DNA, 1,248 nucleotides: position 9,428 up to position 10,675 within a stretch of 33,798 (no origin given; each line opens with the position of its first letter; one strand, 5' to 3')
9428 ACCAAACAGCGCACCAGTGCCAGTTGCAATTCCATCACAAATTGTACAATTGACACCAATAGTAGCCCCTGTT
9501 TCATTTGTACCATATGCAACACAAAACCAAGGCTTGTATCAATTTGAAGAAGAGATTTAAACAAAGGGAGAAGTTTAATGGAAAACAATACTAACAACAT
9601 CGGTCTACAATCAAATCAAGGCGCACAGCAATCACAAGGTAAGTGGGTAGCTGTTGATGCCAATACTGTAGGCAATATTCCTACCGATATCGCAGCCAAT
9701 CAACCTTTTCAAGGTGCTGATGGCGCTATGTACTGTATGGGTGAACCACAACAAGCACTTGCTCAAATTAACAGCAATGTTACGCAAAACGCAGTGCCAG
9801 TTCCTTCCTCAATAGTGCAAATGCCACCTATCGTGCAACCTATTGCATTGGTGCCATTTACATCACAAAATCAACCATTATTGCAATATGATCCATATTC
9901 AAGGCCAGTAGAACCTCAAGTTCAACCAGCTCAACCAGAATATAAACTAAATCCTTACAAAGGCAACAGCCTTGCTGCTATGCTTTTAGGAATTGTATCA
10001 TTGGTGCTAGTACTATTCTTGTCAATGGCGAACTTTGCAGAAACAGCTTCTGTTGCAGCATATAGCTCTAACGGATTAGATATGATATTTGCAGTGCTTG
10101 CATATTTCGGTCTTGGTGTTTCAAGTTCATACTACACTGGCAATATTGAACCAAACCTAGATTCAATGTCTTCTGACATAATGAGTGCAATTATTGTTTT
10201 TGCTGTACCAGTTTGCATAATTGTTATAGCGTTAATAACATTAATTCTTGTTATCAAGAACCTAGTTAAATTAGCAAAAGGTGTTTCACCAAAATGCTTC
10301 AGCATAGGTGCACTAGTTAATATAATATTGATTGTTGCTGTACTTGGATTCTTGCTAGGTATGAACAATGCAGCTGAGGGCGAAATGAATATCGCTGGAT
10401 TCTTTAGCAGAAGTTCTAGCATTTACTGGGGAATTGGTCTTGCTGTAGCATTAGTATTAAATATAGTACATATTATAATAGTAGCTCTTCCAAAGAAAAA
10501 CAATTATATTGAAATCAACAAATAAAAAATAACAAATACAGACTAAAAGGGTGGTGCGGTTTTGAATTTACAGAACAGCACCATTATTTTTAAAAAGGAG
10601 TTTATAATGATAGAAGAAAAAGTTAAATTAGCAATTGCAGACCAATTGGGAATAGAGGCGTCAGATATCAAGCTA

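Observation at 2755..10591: Ten-gene same-strand array built from just two recurring modules: small Pro/Val-motif proteins (S) and 4-TM membrane proteins (M)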

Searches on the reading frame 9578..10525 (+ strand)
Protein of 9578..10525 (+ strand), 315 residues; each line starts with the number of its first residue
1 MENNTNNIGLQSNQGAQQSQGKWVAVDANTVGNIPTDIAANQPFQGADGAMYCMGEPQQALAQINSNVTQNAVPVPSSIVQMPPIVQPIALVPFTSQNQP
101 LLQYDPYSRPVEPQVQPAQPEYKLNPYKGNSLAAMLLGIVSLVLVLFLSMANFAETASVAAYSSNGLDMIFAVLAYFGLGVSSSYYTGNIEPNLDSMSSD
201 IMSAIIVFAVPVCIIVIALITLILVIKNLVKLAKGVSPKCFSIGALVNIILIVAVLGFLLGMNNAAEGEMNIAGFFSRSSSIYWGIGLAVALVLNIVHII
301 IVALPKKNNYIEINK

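Call 3: search_protein_families(library=pfam, proteins=[window:9578-10525:+], max_evalue=1)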
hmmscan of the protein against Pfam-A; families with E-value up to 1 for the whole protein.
window:9578-10525:+ (315 aa): 2 families
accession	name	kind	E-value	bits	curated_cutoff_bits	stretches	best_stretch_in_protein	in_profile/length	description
PF06195.18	DUF996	-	0.15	12.7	31.3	0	171-260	40-132/138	Protein of unknown function (DUF996)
PF12676.12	DUF3796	-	0.23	12.3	24.8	1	170-246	27-102/120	Protein of unknown function (DUF3796)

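Call 4: search_protein_families(library=ncbifam, proteins=[window:9578-10525:+], max_evalue=1)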
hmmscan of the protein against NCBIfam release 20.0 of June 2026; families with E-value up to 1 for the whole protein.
window:9578-10525:+ (315 aa): 1 family
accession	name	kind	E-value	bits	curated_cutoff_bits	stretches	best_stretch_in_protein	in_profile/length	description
NF008025.0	PRK10755.1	equivalog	0.17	10.6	314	1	221-299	253-332/362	two-component system sensor histidine kinase PmrB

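Call 7: find_encoding_contigs(protein=window:9578-10525:+, flank=10000, max_places=6)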
Protein window:9578-10525:+ (315 aa): no gene with exactly this product is on record in the collection.

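Call 8: find_homologous_proteins(query=window:9578-10525:+, max_evalue=0.001)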
Query window:9578-10525:+ (315 aa): 127 proteins with E <= 0.001 among 8000 candidates; the best 120 are listed.
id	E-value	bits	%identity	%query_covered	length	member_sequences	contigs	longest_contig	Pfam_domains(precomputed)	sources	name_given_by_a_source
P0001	1.1e-195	667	100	100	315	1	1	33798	-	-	-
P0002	7.0e-132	457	66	100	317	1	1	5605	-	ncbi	-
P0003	1.2e-94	335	68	74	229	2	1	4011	-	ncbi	-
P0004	4.2e-88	314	49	99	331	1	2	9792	-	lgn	-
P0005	3.3e-83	297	48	99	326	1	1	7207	-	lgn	-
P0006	8.7e-78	280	49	97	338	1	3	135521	-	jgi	jgi:hypothetical protein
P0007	8.2e-76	273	49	92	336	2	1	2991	-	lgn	-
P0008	1.2e-75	273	46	98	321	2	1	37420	-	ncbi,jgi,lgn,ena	-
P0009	5.5e-75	270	48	99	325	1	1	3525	-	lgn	-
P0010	1.2e-74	269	45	96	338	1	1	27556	-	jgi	-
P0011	1.6e-74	269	47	92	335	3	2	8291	-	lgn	-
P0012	2.1e-74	269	45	98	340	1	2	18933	-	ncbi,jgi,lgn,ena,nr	ncbi:MAG: hypothetical protein PHI19_01365 [Clostridia bacterium]|nr:hypothetical protein [Clostridi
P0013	2.2e-74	269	46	99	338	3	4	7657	-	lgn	-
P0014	2.8e-74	268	44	99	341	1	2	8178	-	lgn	-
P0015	8.6e-73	263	45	95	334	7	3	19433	-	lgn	-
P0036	2.3e-61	226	41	99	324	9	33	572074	-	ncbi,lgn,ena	-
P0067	1.4e-53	200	38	99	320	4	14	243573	-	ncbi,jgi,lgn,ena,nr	ncbi:MAG TPA: hypothetical protein GX709_00185 [Clostridiales bacterium]|nr:hypothetical protein [Cl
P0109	2.3e-31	127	35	82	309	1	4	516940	-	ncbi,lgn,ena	-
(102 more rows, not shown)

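Call 9: find_encoding_contigs(protein=P0036, flank=10000, max_places=2)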
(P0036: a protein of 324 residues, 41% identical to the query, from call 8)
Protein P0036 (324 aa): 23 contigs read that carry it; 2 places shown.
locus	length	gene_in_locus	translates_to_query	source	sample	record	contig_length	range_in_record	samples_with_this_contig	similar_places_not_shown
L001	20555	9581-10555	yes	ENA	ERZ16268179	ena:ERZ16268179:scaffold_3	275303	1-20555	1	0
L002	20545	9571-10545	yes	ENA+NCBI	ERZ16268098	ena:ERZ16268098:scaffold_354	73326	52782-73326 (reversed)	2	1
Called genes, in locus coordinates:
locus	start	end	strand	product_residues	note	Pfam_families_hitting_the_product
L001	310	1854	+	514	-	PF13347:MFS_2, PF07690:MFS_1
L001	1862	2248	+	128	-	-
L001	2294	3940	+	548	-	PF00749:tRNA-synt_1c, PF03950:tRNA-synt_1c_C, PF20974:tRNA-synt_1c_C2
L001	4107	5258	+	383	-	PF12773:DZR, PF13240:Zn_Ribbon_1 (weak), PF13248:Zn_ribbon_3 (faint)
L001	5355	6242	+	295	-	-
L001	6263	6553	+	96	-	-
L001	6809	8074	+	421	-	-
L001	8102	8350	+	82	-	-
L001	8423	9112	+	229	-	-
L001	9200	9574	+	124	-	-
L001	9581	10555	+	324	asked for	-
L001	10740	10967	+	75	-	PF00550:PP-binding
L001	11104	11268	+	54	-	PF00471:Ribosomal_L33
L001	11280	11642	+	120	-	PF00584:SecE (weak)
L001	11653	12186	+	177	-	PF02357:NusG, PF00467:KOW (weak)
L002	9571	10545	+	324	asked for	-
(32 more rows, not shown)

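Call 10: find_encoding_contigs(protein=P0109, flank=10000, max_places=2)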
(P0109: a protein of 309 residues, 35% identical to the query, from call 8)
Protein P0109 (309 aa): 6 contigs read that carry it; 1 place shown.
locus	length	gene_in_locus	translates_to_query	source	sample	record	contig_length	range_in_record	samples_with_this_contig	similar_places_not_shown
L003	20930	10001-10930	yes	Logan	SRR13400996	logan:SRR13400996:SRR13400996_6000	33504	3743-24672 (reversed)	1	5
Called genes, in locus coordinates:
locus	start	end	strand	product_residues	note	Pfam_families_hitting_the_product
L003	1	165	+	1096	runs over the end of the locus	PF00580:UvrD-helicase, PF01443:Viral_helicase1 (faint), PF13245:AAA_19, PF00580:UvrD-helicase, PF13361:UvrD_C, PF13538:UvrD_C_2 (faint)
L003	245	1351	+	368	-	-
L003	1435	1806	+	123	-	-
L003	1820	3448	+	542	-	PF00749:tRNA-synt_1c, PF03950:tRNA-synt_1c_C, PF20974:tRNA-synt_1c_C2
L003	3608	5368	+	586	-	-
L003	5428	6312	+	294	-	-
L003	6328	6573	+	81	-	-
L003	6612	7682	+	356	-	-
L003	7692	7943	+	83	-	-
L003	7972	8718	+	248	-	-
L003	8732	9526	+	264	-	-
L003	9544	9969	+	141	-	-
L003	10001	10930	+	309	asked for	-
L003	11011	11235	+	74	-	PF23297:ACP_SdgA_C (weak), PF00550:PP-binding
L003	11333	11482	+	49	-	PF00471:Ribosomal_L33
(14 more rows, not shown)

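Call 15: find_related_loci(query=A3, collection=genome_contigs, flank=10000)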
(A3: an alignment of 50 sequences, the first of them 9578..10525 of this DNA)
Query A3 (315 aa) in genome_contigs; peptide patterns used: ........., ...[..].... (x = any residue, [..] = any of these).
107 stretches matched a pattern; 74 encode a relative of the query (tblastn E <= 1e-3); 74 distinct loci.
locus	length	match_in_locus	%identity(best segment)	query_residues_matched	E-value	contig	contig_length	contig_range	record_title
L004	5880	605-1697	46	2-311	2e-83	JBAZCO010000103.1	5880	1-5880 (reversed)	MAG: Clostridia bacterium isolate SO_2017_LW2_74 scaffold_28946_c1_LW138R_2017, whole genome shotgun sequence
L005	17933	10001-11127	45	2-311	4e-80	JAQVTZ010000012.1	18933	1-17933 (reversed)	MAG: Clostridia bacterium isolate STF1_44 NODE_7333_length_18933_cov_6.144156_Sandtown_F1, whole genome shotgun sequence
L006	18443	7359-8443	45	16-311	5e-70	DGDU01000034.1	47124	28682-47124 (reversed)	MAG TPA_asm: Christensenella sp. UBA3944 UBA3944_contig_10338, whole genome shotgun sequence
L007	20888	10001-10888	45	19-311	3e-67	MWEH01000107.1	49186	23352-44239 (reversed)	MAG: Firmicutes bacterium ADurb.Bin080 BWX72_contig000107, whole genome shotgun sequence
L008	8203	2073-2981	48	16-311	3e-66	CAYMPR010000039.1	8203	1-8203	MAG TPA_asm: uncultured Christensenellaceae bacterium isolate binchicken_co154_75 genome assembly, contig: NODE_18486_le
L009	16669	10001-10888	47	19-311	8e-66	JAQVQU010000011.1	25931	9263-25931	MAG: Clostridia bacterium isolate STF1_234 NODE_4302_length_25931_cov_21.255426_Sandtown_F1, whole genome shotgun sequen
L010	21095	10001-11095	41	1-311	5e-64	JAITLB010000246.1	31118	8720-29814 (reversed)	MAG: Christensenellaceae bacterium isolate Pcl387_bin85 k119_2975298, whole genome shotgun sequence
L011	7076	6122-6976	45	21-311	1e-63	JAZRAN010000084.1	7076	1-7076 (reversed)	MAG: Candidatus Stercoripulliclostridium sp. isolate T1900045141_TC20190135.MAGScoT_cleanbin_000010 SGB_4919_k141_295326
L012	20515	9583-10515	42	1-311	2e-63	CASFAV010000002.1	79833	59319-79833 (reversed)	uncultured Eubacteriales bacterium isolate SI.O39.metabat-bins.38 genome assembly, contig: SI.O39.metabat-bins.38.fa_k14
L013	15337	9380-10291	42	4-311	2e-63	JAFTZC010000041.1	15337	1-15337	MAG: Clostridia bacterium isolate RGIG4281 Roe_deer_Colon.Co__c1281815, whole genome shotgun sequence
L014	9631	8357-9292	43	1-311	9e-64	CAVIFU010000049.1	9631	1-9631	Ruminococcus bicirculans (ex Wegman et al. 2014) isolate H07682-L1_cleanbin_000021 genome assembly, contig: Spades_H0768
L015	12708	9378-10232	45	21-311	4e-63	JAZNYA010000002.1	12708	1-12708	MAG: Candidatus Stercoripulliclostridium sp. isolate T1900044777_TS20190243.MAGScoT_cleanbin_000072 SGB_2502_k141_943454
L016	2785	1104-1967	45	21-311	1e-63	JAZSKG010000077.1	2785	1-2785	MAG: Candidatus Stercoripulliclostridium sp. isolate T1900044561_TS20190027.MAGScoT_cleanbin_000024 SGB_368_k141_354008,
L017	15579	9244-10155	43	4-311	3e-63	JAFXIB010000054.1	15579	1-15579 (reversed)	MAG: Clostridia bacterium isolate RGIG6434 Sheep_Rectum.Co__c1593154, whole genome shotgun sequence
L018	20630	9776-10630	47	21-311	6e-70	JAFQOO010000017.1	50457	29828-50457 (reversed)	MAG: Clostridia bacterium isolate RGIG2008 Goat_Colon-1__c653622, whole genome shotgun sequence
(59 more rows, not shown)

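Call 21: predict_structure(alignment_id=A3)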
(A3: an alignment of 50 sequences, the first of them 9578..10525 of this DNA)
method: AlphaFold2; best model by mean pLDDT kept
length: 315 residues; sequences in the alignment: 50
mean_pLDDT: 82.1   pTM: 0.66
mean pLDDT of the five models: 82.1, 81.7, 81.4, 80.6, 80.0
residues with pLDDT >= 90: 180; 70-90: 63; 50-70: 17; < 50: 55
segments of 3 or more residues with pLDDT < 50: 1-19, 59-76, 79-82, 85-95, 98-100
pLDDT, mean of each block of 10 residues (from residue 1): 41 42 78 82 85 69 42 47 47 48 64 83 92 97 98 93 98 98 97 93 95 98 97 91 97 98 94 96 97 98 91 82
secondary structure, 60 per line:
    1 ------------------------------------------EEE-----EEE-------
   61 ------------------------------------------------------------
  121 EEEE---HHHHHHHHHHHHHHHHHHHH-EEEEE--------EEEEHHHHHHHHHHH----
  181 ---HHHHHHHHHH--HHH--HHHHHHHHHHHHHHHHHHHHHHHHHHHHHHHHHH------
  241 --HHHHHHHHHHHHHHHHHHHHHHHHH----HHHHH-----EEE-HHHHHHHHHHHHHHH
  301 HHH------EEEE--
elements in order: E43-45 E51-53 E121-124 H128-147 E149-153 E162-165 H166-176 H184-193 H201-234 H243-267 H272-276 E282-284 H286-303 E310-313

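Call 25: fold_search(model_id=the predicted structure, library=pdb)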
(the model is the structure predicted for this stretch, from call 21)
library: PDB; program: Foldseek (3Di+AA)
matches with E <= 10: 301; with E <= 0.001: 0
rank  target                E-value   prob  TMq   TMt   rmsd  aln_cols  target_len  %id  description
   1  9n8w_A                4.5e-02  0.84  0.24  0.20   8.3       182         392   15  Intermembrane lipid transport complex LetAB from Escherichia coli (Crosslinked, Composite model corresponding to Map 1 (released 2025-07-16)
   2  9cbv                  1.4e-01  0.89  0.29  0.50   6.7       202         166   13  MicroED structure of the human MP20 protein (released 2025-05-21)
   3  9fau_L                1.5e-01  0.44  0.23  0.33   8.0       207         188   10  CryoEM structure of human full-length beta3gamma2 GABA(A) receptor in complex with GARLH4, the TMD of Neuroligin2 and  (released 2025-07-02)
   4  6akf_C                1.7e-01  0.35  0.22  0.33  10.2       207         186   10  Crystal structure of mouse claudin-3 P134A mutant in complex with C-terminal fragment of Clostridium perfringens enter (released 2019-02-20)
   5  7tno_A                1.9e-01  0.28  0.20  0.13  10.0       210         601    7  Complex GGGN of AMPA-subtype iGluR GluA2 in complex with auxiliary subunit gamma2 (Stargazin) at low glutamate concent (released 2022-04-20)
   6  9b5z_F                2.0e-01  0.51  0.25  0.34   9.1       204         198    6  GluA2 flip Q in complex with TARPgamma2 at pH8, consensus structure of LBD-TMD-TARPgamma2 (released 2024-07-31)
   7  8ayl_I                2.0e-01  0.18  0.16  0.24  11.7       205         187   11  Resting state GluA1/A2 AMPA receptor in complex with TARP gamma 8 and ligand JNJ-61432059 (released 2023-04-19)
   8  9p9b_E                2.1e-01  0.69  0.27  0.43   7.6       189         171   11  Activated GluA4 homotetrameric AMPAR. (released 2026-01-28)
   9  3x29_C                2.3e-01  0.33  0.22  0.35   9.2       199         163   12  CRYSTAL STRUCTURE of MOUSE CLAUDIN-19 IN COMPLEX with C-TERMINAL FRAGMENT OF CLOSTRIDIUM PERFRINGENS ENTEROTOXIN (released 2015-01-21)
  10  6akf_A                2.3e-01  0.23  0.20  0.30  12.9       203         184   10  Crystal structure of mouse claudin-3 P134A mutant in complex with C-terminal fragment of Clostridium perfringens enter (released 2019-02-20)
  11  8aym_I                2.5e-01  0.33  0.24  0.34   9.4       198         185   10  Resting state GluA1/A2 AMPA receptor in complex with TARP gamma 8 and ligand JNJ-55511118 (released 2023-04-19)
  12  6akg_A                2.6e-01  0.33  0.23  0.34   9.6       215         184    8  Crystal structure of mouse claudin-3 P134G mutant in complex with C-terminal fragment of Clostridium perfringens enter (released 2019-02-20)
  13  7tno_B                2.6e-01  0.30  0.21  0.13   9.7       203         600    7  Complex GGGN of AMPA-subtype iGluR GluA2 in complex with auxiliary subunit gamma2 (Stargazin) at low glutamate concent (released 2022-04-20)
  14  6dlz_B                2.6e-01  0.30  0.22  0.09  18.2       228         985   10  Open state GluA2 in complex with STZ after micelle signal subtraction (released 2018-08-22)
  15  9fat_L                2.9e-01  0.41  0.25  0.36   7.9       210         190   10  CryoEM structure of human full-length alpha1beta3gamma2 GABA(A)R in complex with GARLH4, the TMD of Neuroligin2, Megab (released 2025-07-02)
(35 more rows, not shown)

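Call 26: search_solved_structures(query=A3, max_evalue=10, show_alignments=2)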
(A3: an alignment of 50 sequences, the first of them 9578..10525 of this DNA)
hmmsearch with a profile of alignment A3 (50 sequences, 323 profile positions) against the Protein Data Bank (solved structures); distinct sequences matched with E-value up to 10: 14.
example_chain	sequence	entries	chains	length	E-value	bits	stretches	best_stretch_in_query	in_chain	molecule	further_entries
9u9h_A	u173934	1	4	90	0.79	12.4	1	212-262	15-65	Virion membrane protein OPG140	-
3m72_A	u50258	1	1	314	1.8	11.2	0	200-253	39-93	Tellurite resistance protein tehA homolog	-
9iho_J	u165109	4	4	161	2.2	10.9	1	125-227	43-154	NADH-ubiquinone oxidoreductase chain 6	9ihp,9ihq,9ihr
7xs6_B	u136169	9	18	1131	2.7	10.6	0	117-208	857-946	Chitin synthase 1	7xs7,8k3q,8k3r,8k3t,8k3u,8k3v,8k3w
3m77_A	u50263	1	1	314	4.1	10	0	200-253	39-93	Tellurite resistance protein tehA homolog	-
3m73_A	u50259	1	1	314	4.1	10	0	200-253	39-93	Tellurite resistance protein tehA homolog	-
3m75_A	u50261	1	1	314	4.2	10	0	200-253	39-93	Tellurite resistance protein tehA homolog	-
3m78_A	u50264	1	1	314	4.2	10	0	200-253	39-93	Tellurite resistance protein tehA homolog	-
3m74_A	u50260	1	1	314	4.2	10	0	200-253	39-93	Tellurite resistance protein tehA homolog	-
3m76_A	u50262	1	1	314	4.2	10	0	200-253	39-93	Tellurite resistance protein tehA homolog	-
3m71_A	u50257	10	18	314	4.2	10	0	200-253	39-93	Tellurite resistance protein tehA homolog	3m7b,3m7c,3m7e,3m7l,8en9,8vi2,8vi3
8k3p_A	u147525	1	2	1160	4.4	9.9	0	117-208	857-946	Chitin synthase 1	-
8y6m_A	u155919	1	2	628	5.5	9.6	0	121-191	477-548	Cation transporter HKT2;1,Soluble cytochrome b562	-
8k66_A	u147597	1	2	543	8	9.1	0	122-191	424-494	Cation transporter HKT2;1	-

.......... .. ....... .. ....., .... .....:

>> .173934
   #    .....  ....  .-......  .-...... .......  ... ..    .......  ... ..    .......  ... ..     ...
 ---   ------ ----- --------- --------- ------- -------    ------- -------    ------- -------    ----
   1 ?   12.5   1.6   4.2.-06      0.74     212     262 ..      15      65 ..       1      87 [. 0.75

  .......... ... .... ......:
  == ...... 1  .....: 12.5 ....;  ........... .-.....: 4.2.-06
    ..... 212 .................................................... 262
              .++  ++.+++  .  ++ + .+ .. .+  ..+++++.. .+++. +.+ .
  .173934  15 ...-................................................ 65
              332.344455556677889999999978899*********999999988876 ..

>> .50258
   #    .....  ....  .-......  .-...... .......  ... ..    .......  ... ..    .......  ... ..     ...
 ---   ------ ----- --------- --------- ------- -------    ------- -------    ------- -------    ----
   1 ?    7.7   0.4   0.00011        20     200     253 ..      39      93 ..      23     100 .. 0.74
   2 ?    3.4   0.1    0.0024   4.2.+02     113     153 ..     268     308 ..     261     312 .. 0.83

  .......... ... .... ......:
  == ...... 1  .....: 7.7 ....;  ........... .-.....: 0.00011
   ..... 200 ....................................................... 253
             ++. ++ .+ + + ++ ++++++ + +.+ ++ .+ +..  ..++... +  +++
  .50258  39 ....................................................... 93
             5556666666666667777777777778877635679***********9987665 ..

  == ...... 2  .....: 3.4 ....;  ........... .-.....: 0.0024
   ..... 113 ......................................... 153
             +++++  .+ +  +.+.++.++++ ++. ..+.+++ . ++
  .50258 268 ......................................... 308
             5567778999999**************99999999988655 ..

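Call 33: search_protein_families(library=padloc, proteins=[window:9578-10525:+], max_evalue=0.1)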
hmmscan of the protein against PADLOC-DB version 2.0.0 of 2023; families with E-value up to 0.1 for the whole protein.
window:9578-10525:+ (315 aa): 0 families

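Call 34: search_protein_families(library=phrogs, proteins=[window:9578-10525:+], max_evalue=0.1)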
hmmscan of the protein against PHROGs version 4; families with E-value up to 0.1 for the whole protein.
window:9578-10525:+ (315 aa): 0 families

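Call 71: list_cluster_members(proteins=[P0067, P0175, P0178, P0257, P0012])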
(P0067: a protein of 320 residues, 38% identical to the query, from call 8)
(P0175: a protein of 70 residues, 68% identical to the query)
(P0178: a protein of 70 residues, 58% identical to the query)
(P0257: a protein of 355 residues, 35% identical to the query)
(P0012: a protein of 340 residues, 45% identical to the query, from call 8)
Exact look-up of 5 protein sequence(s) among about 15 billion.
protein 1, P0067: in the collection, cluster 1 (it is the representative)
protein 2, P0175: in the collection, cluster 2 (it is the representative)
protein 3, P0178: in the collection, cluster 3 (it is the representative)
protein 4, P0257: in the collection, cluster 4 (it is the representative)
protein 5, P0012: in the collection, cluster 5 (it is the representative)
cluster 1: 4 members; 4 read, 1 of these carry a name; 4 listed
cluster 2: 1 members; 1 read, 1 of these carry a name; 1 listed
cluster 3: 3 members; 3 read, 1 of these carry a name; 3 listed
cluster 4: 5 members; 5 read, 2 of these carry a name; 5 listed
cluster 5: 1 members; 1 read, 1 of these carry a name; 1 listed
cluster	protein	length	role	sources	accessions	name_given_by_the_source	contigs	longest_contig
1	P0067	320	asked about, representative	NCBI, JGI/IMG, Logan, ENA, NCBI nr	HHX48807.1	MAG TPA: hypothetical protein GX709_00185 [Clostridiales bacterium] | hypothetical protein [Clostridiales bacterium]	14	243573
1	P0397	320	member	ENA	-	-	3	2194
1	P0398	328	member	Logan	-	-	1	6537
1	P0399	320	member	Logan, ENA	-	-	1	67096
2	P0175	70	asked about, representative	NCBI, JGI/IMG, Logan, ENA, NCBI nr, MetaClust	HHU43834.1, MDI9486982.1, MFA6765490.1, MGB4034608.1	MAG: hypothetical protein QM214_03600 [Bacillota bacterium] | hypothetical protein | hypothetical protein [Bacillota bacterium]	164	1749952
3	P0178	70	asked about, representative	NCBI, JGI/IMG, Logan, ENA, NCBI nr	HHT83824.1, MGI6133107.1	MAG: hypothetical protein ACOYEC_01725 [Christensenellales bacterium] | hypothetical protein | hypothetical protein [Clostridiales bacterium]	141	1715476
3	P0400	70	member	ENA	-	-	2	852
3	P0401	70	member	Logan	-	-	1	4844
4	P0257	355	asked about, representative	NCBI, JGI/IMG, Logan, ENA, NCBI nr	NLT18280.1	MAG: hypothetical protein GXY10_02605 [Clostridiales bacterium] | hypothetical protein | hypothetical protein [Clostridiales bacterium]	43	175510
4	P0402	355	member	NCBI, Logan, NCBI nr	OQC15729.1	MAG: hypothetical protein BWX72_00872 [Firmicutes bacterium ADurb.Bin080]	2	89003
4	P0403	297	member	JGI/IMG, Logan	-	-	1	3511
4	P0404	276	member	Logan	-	-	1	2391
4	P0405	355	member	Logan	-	-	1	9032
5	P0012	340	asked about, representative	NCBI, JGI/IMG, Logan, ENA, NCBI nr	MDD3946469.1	MAG: hypothetical protein PHI19_01365 [Clostridia bacterium] | hypothetical protein [Clostridia bacterium]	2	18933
